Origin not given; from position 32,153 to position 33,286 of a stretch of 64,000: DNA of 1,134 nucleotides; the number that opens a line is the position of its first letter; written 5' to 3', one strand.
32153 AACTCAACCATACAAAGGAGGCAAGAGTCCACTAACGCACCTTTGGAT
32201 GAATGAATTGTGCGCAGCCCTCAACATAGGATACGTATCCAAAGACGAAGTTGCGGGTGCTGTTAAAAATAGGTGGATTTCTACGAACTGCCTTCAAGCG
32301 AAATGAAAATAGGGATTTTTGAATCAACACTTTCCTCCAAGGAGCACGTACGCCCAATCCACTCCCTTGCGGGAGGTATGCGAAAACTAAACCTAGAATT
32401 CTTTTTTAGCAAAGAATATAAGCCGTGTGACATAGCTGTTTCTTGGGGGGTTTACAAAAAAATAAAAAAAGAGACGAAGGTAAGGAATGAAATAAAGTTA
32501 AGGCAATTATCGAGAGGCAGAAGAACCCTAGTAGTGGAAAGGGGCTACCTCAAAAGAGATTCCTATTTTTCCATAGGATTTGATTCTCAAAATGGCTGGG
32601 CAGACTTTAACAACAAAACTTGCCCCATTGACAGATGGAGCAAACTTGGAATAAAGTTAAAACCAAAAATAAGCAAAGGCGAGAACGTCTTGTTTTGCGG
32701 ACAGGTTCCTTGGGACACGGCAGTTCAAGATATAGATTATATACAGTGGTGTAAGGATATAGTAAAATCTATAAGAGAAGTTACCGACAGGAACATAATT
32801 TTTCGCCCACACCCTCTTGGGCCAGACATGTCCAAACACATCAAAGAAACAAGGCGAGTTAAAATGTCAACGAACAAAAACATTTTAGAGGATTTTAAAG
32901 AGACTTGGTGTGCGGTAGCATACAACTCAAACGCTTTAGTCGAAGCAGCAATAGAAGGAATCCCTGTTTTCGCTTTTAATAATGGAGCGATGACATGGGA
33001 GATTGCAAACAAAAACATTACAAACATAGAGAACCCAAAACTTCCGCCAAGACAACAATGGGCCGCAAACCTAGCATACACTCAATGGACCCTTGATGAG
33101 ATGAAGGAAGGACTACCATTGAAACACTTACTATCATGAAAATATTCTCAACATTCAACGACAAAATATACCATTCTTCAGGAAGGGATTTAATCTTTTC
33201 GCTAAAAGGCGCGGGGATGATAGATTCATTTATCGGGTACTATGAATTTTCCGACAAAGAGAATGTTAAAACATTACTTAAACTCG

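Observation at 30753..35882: Second glycan island with ulosonic-acid-type transferase signatures, another sulfotransferase and a methyltransferase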

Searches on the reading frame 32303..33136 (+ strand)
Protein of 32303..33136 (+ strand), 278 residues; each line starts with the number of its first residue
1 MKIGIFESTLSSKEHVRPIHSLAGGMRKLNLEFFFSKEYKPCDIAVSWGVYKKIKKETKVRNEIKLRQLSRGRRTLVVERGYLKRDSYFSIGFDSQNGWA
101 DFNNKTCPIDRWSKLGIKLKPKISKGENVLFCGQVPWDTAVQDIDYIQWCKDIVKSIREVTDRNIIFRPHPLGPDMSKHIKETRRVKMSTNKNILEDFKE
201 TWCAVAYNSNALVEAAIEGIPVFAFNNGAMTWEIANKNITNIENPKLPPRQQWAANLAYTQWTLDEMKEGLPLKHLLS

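Call 3: search_protein_families(library=pfam, proteins=[window:32303-33136:+], max_evalue=1)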
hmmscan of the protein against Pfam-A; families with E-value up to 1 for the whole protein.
window:32303-33136:+ (278 aa): 0 families

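Call 4: search_protein_families(library=phrogs, proteins=[window:32303-33136:+], max_evalue=0.01)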
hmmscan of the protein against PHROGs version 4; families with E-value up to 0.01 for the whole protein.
window:32303-33136:+ (278 aa): 0 families

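Call 11: search_protein_families(library=ncbifam, proteins=[window:32303-33136:+], max_evalue=0.1)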
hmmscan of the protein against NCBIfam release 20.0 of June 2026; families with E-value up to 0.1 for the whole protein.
window:32303-33136:+ (278 aa): 1 family
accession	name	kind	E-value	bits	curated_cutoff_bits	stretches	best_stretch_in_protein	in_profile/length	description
TIGR04331.1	o_ant_LIC12162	subfamily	0.046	12.4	225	0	141-196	417-477/585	LIC12162 family transferase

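Call 13: search_solved_structures(query=window:32303-33136:+, max_evalue=10, show_alignments=3)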
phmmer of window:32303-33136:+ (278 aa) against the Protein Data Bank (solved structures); distinct sequences matched with E-value up to 10: 3.
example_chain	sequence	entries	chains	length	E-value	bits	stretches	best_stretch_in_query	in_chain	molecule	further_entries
1zty_A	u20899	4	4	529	0.73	12.2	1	88-122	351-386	Chitin Oligosaccharide Binding Protein | Peptide ABC transporter, periplasmic peptide-binding protein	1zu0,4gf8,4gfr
8i5j_A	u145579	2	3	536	0.75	12.1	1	88-122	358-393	ABC transporter substrate-binding protein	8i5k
2r8w_A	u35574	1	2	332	2.4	10.4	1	42-101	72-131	AGR_C_1641p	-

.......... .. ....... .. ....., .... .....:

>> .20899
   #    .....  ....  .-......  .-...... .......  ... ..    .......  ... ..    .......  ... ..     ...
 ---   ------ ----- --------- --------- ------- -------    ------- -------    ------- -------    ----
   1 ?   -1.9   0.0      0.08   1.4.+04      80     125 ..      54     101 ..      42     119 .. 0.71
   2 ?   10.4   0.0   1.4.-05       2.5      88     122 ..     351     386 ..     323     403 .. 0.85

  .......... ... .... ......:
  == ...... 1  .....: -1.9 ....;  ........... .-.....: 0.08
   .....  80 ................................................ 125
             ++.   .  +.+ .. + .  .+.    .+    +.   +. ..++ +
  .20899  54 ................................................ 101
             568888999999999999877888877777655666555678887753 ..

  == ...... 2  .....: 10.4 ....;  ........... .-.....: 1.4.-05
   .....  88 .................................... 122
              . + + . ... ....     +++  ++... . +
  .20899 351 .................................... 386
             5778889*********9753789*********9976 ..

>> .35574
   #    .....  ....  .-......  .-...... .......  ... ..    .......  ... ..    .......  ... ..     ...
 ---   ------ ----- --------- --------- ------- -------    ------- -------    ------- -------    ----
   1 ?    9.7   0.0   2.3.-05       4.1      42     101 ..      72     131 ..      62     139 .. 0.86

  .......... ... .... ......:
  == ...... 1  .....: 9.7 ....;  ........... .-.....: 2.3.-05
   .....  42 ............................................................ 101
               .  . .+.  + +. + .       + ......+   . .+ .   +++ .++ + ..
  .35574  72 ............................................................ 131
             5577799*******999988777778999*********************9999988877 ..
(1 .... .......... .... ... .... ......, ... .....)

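Call 21: find_homologous_proteins(query=window:32303-33136:+, max_evalue=0.001)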
Query window:32303-33136:+ (278 aa): 65 proteins with E <= 0.001 among 567 candidates.
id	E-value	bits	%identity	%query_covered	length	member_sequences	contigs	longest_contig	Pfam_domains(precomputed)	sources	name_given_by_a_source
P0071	8.2e-180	614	94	100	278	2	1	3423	-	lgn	-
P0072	6.8e-92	326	51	100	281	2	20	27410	-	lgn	-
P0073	2.7e-81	291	47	99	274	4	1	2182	-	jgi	jgi:hypothetical protein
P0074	1.5e-79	285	47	99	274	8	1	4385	-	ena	-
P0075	4.7e-79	284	48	99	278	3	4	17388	-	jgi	jgi:hypothetical protein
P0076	1.4e-78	282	46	99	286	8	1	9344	-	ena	-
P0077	2.3e-75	271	47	99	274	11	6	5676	-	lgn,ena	-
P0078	5.3e-75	270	44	99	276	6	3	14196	-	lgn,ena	-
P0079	1.6e-72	262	43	99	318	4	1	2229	-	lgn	-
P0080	1.1e-70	256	46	99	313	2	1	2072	-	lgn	-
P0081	1.1e-68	250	44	93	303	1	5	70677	-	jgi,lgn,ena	-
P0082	6.4e-68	247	45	95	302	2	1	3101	-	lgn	-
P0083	1.6e-67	246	43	99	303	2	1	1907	-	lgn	-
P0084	2.4e-67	245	41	99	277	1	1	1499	-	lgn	-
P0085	3.2e-66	241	43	99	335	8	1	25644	-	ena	-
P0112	4.6e-47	179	40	78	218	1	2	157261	-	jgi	-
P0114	1.4e-45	174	36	87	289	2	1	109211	-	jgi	jgi:hypothetical protein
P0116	8.9e-40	155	33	98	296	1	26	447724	-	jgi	jgi:hypothetical protein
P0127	9.9e-28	115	35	73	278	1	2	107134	-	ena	-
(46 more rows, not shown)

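Call 23: search_solved_structures(query=A3, max_evalue=10, show_alignments=5)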
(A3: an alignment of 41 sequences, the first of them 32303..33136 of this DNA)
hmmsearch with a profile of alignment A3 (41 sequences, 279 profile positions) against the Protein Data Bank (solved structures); distinct sequences matched with E-value up to 10: 6.
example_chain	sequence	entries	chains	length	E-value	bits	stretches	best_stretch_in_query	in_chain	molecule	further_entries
6mgd_A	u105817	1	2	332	0.0014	21.2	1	121-223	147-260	Capsular polysaccharide export system protein KpsC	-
5fa0_A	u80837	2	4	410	0.022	17.2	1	132-223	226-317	Putative N-acetyl glucosaminyl transferase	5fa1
8cse_A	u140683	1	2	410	0.022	17.2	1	132-223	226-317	N-acetyl glucosaminyl transferase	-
8csb_A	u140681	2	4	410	0.11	14.9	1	135-223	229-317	N-acetyl glucosaminyl transferase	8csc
8csd_A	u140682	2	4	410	0.22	13.9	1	158-223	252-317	N-acetyl glucosaminyl transferase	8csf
6mgc_A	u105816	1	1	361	0.66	12.4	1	122-224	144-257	Capsule polysaccharide export protein KpsC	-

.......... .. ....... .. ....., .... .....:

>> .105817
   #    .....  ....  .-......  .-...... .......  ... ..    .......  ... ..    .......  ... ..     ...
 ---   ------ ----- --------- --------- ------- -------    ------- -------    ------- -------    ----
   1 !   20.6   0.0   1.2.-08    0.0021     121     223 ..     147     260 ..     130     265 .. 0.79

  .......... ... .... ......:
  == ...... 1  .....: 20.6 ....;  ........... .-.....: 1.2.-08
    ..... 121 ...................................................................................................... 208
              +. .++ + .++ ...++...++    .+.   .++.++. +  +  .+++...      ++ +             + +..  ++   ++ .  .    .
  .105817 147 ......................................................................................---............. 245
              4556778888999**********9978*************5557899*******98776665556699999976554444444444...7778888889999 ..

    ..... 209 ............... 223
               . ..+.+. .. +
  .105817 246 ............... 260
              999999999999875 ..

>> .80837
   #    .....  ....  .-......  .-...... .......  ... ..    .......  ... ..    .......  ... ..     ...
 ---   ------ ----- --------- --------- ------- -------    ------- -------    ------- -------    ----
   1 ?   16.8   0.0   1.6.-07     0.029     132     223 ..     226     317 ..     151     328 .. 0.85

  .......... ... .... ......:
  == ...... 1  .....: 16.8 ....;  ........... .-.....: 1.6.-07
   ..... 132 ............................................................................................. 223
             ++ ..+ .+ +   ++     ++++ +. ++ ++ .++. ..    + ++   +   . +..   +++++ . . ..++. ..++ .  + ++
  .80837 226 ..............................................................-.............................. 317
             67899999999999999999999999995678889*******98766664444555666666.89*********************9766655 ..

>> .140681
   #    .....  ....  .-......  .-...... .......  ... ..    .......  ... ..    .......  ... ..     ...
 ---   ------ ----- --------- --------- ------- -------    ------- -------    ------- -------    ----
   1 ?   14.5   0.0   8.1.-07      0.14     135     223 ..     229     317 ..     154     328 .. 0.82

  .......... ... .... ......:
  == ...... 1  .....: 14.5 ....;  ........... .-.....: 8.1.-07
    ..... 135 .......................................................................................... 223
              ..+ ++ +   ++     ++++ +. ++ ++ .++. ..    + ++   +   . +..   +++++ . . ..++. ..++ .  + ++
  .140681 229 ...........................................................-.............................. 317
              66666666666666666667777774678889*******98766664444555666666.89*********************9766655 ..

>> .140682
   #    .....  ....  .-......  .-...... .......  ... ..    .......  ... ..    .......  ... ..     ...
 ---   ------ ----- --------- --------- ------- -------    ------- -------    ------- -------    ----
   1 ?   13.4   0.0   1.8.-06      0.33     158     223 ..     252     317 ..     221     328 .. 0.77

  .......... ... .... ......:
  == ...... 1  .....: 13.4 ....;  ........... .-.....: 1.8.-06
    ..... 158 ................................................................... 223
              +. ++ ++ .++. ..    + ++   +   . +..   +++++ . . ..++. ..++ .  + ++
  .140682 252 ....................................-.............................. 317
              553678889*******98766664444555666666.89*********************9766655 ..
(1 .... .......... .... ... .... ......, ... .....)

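Call 35: predict_structure(alignment_id=A3)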
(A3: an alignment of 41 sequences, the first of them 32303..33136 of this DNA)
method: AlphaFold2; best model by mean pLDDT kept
length: 278 residues; sequences in the alignment: 41
mean_pLDDT: 95.1   pTM: 0.91
mean pLDDT of the five models: 95.1, 94.7, 94.2, 93.7, 93.7
residues with pLDDT >= 90: 246; 70-90: 32; 50-70: 0; < 50: 0
segments of 3 or more residues with pLDDT < 50: none
pLDDT, mean of each block of 10 residues (from residue 1): 92 91 98 97 97 91 97 97 92 97 97 95 95 93 95 96 96 86 87 95 97 98 98 98 96 98 98 97
secondary structure, 60 per line:
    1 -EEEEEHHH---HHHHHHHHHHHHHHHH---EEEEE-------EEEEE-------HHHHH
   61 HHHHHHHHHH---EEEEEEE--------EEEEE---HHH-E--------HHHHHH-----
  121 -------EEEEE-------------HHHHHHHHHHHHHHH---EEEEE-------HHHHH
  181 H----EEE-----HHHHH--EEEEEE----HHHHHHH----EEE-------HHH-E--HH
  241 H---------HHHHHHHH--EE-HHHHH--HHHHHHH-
elements in order: E2-6 H13-28 E32-36 E44-48 H56-70 E74-80 E89-93 H110-115 E128-132 H146-160 E164-168 H176-181 E186-188 H194-198 E201-206 H211-217 E222-224 H251-258 H264-268 H271-277

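Call 38: fold_search(model_id=the predicted structure, library=pdb)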
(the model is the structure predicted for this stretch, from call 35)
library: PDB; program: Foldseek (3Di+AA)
matches with E <= 10: 1526; with E <= 0.001: 69
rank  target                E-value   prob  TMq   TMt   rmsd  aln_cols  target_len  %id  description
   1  8fux_B                1.4e-08  1.00  0.53  0.47   9.4       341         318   13  KpsC D160C ternary complex (released 2023-03-08)
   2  6mgd_A                3.1e-08  1.00  0.54  0.51   8.4       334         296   14  Thermosulfurimonas dismutans KpsC, beta Kdo 2,7 transferase (released 2019-03-27)
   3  8fuw                  3.9e-08  1.00  0.53  0.48   9.5       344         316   13  KpsC D160N Kdo adduct (released 2023-03-08)
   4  6mgc                  1.2e-07  1.00  0.55  0.49   9.3       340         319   13  Escherichia coli KpsC, N-terminal domain (released 2019-03-27)
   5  6mgb                  2.9e-07  1.00  0.60  0.53   7.0       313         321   13  Thermosulfurimonas dismutans KpsC, beta Kdo 2,4 transferase (released 2019-03-27)
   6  6mgd_B                6.9e-07  1.00  0.57  0.55   8.2       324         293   15  Thermosulfurimonas dismutans KpsC, beta Kdo 2,7 transferase (released 2019-03-27)
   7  5fa1_B                1.1e-06  1.00  0.46  0.35   6.8       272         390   13  The structure of the beta-3-deoxy-D-manno-oct-2-ulosonic acid transferase domain of WbbB (released 2016-05-18)
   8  8csc_B                2.1e-06  1.00  0.47  0.35   7.2       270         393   14  WbbB D232N-Kdo adduct (released 2022-11-09)
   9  8k5u_A                2.5e-06  1.00  0.40  0.37  10.6       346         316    9  Se-glycosyltransferase RsSenB (released 2024-02-07)
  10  8csf_A                3.2e-06  1.00  0.47  0.35   7.1       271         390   15  WbbB D232C-Kdo adduct + alpha-Rha(1,3)GlcNAc ternary complex (released 2022-11-09)
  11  8csd_B                3.6e-06  1.00  0.47  0.35   6.5       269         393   14  WbbB D232C Kdo adduct (released 2022-11-09)
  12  4nes                  5.2e-06  1.00  0.37  0.31  11.9       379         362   13  Crystal structure of Methanocaldococcus jannaschii UDP-GlcNAc 2-epimerase in complex with UDP-GlcNAc and UDP (released 2014-04-23)
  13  8cse_B                5.5e-06  1.00  0.47  0.35   6.6       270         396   14  WbbB in complex with alpha-Rha-(1-3)-beta-GlcNAc acceptor (released 2022-11-09)
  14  8csb_B                5.9e-06  1.00  0.46  0.35   6.8       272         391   13  WbbB D232N in complex with CMP-beta-Kdo (released 2022-11-09)
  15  5fa0_B                5.9e-06  1.00  0.46  0.34  10.3       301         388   13  The structure of the beta-3-deoxy-D-manno-oct-2-ulosonic acid transferase domain from WbbB (released 2016-05-18)
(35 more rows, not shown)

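Call 68: search_dna_similar(query=window:32303-33136:+, collection=phages, mode=protein, max_rows=25, max_evalue=0.01)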
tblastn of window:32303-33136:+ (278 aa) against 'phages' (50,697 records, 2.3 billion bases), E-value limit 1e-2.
Records with a match: 9; places in all: 16; records where one place covers at least 80% of the query: 1.
Best place of each record, by identity: <60% 9.
By first word of the organism name: Caulobacter 5; Bertelyvirus 2; Caudoviricetes 1; Pelagibacter 1.
By host as written in the record: Caulobacter vibrioides CB15 7; - 1; Candidatus Pelagibacter ubique HTCC1062 1.
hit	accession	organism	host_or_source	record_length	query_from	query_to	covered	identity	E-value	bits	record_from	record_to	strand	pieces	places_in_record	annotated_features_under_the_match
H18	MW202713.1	Caudoviricetes sp.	Manatee Spring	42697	27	277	90%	38.8%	1e-45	169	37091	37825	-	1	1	putative pyridoxal phosphate-dependent enzyme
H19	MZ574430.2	Caulobacter phage C2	Caulobacter vibrioides CB15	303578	66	270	74%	30.3%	2e-15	82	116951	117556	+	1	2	hypothetical protein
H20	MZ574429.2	Caulobacter phage C1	Caulobacter vibrioides CB15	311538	66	270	74%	30.3%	2e-15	82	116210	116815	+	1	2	hypothetical protein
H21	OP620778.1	Bertelyvirus sp.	Caulobacter vibrioides CB15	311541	66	270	74%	30.3%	2e-15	82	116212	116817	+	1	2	hypothetical protein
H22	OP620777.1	Bertelyvirus sp.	Caulobacter vibrioides CB15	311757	66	270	74%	30.3%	2e-15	82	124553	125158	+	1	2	hypothetical protein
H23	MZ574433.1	Caulobacter phage RB23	Caulobacter vibrioides CB15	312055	66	270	74%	30.3%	2e-15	82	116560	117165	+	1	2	hypothetical protein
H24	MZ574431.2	Caulobacter phage J4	Caulobacter vibrioides CB15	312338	66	270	74%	30.3%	2e-15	82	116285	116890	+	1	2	hypothetical protein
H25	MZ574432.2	Caulobacter phage BL47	Caulobacter vibrioides CB15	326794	66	270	74%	30.3%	2e-15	82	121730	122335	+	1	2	hypothetical protein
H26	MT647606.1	Pelagibacter phage Mosig EXVC030M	Candidatus Pelagibacter ubique HTCC1062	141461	110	276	60%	26.7%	2e-4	49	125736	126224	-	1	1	hypothetical protein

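Call 69: get_annotated_region(hit=H26, flank=9000)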
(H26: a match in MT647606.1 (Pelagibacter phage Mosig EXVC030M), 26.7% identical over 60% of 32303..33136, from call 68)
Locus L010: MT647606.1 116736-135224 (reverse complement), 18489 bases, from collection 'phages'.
description: Pelagibacter phage Mosig EXVC030M, complete genome.
organism: Pelagibacter phage Mosig EXVC030M (NCBI taxid 2759214)
taxonomy: Viruses; Duplodnaviria; Heunggongvirae; Uroviricota; Caudoviricetes; Kyanoviridae
host: Candidatus Pelagibacter ubique HTCC1062; source: oxygen minimum zone; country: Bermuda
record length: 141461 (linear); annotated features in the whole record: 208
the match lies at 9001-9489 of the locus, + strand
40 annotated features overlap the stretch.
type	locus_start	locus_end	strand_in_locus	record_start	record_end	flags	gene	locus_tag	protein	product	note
CDS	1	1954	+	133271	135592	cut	-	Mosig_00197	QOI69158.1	putative ribonucleoside-diphosphate reductase 1 subunit alpha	-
CDS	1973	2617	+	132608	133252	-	-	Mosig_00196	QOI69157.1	hypothetical protein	-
CDS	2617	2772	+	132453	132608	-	-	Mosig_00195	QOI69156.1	hypothetical protein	-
CDS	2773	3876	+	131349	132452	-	-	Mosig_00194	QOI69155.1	putative ribonucleoside-diphosphate reductase 1 subunit beta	-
CDS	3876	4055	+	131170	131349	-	-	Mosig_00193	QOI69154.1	hypothetical protein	-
CDS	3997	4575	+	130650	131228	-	-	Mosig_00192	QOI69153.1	putative RuvC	-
CDS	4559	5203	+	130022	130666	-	-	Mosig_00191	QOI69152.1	putative methyltransferase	-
CDS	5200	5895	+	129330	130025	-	-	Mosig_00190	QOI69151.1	putative methyltransferase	-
CDS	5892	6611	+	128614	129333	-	-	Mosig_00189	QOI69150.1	hypothetical protein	-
CDS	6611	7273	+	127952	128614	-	-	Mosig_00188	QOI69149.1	putative glycosyltransferase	-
CDS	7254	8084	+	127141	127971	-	-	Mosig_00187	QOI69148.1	hypothetical protein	-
CDS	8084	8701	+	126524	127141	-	-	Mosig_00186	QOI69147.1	putative sulfotransfer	-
CDS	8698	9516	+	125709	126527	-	-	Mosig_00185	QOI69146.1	hypothetical protein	-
CDS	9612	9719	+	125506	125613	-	-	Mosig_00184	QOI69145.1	hypothetical protein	-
CDS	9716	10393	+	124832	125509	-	-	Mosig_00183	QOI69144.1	putative glycosyltransferase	-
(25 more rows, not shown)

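Call 70: get_annotated_region(hit=H19, flank=8000)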
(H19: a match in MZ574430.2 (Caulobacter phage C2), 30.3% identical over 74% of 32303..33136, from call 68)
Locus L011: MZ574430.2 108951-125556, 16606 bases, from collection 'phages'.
description: Caulobacter phage C2, complete genome.
organism: Caulobacter phage C2 (NCBI taxid 2966442)
taxonomy: Viruses; Duplodnaviria; Heunggongvirae; Uroviricota; Caudoviricetes; Dolichocephalovirinae; Bertelyvirus
host: Caulobacter vibrioides CB15; source: Rocky Branch Creek; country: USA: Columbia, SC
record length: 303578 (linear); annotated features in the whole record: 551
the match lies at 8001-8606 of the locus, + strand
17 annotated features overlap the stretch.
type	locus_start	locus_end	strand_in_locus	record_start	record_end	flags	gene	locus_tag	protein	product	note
CDS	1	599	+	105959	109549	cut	-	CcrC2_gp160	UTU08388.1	gene transfer agent host specificity protein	-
CDS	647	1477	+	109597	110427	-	-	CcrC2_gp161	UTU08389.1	tail fiber protein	-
CDS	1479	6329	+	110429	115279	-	-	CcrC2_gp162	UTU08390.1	putative tail protein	-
CDS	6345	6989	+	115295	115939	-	-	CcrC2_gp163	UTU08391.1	hypothetical protein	-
CDS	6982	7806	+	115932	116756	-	-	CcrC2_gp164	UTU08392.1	hypothetical protein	-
CDS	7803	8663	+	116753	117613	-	-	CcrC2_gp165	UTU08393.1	hypothetical protein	-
CDS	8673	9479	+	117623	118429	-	-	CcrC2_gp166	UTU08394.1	hypothetical protein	-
CDS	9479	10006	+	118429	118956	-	-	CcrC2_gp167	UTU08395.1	hypothetical protein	-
CDS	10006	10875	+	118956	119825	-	-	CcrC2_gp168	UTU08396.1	hypothetical protein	-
CDS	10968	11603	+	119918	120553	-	-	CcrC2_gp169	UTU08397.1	lysozyme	-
CDS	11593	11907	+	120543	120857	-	-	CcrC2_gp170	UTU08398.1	hypothetical protein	-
CDS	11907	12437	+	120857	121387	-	-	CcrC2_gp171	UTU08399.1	hypothetical protein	-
CDS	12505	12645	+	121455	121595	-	-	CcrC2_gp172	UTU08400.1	hypothetical protein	-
CDS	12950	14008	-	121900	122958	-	-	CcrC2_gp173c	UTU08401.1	3'-phosphate, 5'-polynucleotide kinase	-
CDS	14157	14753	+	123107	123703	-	-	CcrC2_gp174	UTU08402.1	putative DNA methylase protein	-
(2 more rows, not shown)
